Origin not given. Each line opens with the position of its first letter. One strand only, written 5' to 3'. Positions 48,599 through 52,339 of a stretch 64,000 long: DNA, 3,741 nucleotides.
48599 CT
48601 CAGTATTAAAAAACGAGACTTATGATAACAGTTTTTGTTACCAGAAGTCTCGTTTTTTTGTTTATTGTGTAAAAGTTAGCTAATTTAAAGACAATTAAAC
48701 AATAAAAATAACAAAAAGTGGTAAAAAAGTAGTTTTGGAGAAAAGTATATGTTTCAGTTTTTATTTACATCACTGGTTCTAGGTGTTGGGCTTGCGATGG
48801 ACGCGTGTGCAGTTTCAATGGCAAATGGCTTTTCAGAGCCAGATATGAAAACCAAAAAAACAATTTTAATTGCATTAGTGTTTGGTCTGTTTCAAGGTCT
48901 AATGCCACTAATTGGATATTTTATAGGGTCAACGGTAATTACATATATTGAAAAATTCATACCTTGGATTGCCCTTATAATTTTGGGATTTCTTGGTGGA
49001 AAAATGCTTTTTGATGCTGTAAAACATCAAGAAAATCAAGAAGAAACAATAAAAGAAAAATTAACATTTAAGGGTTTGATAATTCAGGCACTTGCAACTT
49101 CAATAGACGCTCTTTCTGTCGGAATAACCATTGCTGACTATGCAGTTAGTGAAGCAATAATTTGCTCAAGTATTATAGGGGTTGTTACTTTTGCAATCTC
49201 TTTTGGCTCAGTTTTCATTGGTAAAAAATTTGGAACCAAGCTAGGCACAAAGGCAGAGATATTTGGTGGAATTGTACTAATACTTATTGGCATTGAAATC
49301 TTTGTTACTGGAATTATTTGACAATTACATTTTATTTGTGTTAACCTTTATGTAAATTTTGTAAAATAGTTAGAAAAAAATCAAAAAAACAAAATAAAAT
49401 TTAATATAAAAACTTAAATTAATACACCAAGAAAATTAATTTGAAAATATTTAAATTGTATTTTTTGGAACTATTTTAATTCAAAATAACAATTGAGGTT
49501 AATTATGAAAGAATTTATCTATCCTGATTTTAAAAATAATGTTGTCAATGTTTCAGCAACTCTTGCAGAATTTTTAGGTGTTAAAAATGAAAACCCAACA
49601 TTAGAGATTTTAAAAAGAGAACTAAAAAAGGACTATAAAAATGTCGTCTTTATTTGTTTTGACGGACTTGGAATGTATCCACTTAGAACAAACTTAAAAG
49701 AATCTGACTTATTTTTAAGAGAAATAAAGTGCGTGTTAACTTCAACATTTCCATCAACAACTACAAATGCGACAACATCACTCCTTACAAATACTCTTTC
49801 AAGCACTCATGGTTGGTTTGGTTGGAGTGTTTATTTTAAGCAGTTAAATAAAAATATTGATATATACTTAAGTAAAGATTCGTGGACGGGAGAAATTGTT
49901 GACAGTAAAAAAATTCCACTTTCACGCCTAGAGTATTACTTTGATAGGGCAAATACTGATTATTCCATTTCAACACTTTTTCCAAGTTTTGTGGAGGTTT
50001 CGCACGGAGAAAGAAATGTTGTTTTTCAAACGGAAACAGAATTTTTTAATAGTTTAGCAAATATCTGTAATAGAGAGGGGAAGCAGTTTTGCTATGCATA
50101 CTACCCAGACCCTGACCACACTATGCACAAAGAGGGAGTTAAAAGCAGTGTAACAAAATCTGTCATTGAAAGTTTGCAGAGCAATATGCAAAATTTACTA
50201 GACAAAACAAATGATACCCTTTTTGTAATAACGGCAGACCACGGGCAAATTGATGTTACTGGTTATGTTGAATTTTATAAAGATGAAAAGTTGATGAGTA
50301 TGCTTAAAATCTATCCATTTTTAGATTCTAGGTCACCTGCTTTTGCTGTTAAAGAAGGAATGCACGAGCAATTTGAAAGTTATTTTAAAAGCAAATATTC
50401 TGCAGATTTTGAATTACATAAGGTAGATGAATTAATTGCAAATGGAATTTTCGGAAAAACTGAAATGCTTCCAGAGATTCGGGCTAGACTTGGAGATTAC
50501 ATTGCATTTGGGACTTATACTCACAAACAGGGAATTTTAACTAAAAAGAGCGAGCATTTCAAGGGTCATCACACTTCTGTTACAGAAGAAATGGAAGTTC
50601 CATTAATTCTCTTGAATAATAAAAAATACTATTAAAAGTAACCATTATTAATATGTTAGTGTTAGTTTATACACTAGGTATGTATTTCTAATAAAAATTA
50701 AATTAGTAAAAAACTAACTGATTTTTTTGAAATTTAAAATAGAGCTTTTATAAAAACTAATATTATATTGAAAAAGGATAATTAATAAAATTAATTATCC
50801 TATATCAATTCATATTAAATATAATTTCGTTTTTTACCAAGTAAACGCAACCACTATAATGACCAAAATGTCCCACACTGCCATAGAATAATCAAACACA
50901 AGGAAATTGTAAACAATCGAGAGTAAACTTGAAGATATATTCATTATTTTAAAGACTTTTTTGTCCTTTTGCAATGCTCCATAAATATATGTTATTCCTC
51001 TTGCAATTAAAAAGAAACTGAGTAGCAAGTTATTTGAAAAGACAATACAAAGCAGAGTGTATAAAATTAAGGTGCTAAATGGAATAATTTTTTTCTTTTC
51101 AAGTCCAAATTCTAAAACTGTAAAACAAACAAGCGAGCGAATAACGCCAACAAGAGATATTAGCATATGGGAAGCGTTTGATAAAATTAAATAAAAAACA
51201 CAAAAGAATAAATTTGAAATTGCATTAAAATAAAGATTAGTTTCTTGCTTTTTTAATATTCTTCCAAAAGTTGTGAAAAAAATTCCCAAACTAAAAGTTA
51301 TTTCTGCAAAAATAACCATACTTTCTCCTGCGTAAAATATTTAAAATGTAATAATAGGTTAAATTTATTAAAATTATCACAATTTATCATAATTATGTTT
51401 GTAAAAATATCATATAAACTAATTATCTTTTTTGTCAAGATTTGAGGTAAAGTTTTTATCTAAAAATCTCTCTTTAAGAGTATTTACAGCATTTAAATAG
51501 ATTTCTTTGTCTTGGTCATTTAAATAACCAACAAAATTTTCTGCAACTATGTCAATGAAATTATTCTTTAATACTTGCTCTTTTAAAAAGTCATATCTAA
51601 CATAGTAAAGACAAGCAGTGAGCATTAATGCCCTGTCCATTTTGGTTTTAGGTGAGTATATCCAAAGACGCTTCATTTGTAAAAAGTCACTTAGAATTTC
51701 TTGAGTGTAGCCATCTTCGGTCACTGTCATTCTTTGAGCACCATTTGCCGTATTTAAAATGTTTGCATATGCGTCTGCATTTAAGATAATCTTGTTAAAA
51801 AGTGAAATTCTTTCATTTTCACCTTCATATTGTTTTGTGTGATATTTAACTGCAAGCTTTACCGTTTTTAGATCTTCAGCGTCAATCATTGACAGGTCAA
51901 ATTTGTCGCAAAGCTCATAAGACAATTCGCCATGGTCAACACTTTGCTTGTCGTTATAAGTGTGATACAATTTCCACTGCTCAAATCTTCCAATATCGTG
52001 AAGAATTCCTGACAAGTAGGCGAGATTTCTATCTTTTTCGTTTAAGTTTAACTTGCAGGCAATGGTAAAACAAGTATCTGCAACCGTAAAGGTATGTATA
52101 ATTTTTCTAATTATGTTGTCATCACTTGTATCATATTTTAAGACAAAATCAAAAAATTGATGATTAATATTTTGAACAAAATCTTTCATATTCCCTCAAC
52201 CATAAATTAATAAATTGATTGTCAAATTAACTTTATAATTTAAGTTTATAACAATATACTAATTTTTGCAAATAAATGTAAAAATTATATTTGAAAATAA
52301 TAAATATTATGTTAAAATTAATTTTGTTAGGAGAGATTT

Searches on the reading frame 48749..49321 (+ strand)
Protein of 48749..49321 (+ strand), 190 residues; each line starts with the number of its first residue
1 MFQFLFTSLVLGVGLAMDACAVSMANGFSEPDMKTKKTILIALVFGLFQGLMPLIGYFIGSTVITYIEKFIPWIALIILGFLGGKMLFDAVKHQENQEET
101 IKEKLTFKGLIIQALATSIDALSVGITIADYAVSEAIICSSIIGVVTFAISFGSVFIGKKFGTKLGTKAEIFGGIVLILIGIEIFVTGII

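Call 69: search_protein_families(library=pfam, proteins=[window:48749-49321:+], max_evalue=0.00001)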
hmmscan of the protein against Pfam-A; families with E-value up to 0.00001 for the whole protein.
window:48749-49321:+ (190 aa): 1 family
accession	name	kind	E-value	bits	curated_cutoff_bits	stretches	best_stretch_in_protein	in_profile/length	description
PF02659.21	Mntp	-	3.9e-43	147.3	24.4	1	33-185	2-152/152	Putative manganese efflux pump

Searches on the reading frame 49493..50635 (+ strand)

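Call 69: search_protein_families(library=pfam, proteins=[window:49493-50635:+], max_evalue=0.00001)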
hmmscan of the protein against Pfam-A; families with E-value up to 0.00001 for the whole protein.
window:49493-50635:+ (380 aa): 1 family
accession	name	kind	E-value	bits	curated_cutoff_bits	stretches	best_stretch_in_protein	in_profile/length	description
PF01663.27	Phosphodiest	-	1.3e-12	48.4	23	1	76-273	29-247/342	Type I phosphodiesterase / nucleotide pyrophosphatase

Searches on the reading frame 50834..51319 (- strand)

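Call 69: search_protein_families(library=pfam, proteins=[window:50834-51319:-], max_evalue=0.00001)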
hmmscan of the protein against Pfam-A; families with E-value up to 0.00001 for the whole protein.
window:50834-51319:- (161 aa): 1 family
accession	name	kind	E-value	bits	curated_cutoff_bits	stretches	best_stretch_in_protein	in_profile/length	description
PF10688.14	Imp-YgjV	-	1.4e-06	28.7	23.5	1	8-160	6-151/159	Bacterial inner membrane protein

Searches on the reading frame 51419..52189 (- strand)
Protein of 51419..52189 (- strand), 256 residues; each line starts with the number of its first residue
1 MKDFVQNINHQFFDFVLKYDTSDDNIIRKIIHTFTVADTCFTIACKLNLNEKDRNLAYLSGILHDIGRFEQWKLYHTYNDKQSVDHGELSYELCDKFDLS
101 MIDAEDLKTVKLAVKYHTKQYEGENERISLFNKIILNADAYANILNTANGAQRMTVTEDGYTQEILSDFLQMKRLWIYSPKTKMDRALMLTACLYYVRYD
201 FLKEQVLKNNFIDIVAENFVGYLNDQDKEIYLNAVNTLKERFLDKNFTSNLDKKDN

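Call 69: search_protein_families(library=pfam, proteins=[window:51419-52189:-], max_evalue=0.00001)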
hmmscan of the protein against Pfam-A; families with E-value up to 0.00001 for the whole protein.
window:51419-52189:- (256 aa): 1 family
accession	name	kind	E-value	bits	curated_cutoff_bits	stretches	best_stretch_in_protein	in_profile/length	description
PF01966.28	HD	-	3.1e-13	50.5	22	1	31-143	3-115/116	HD domain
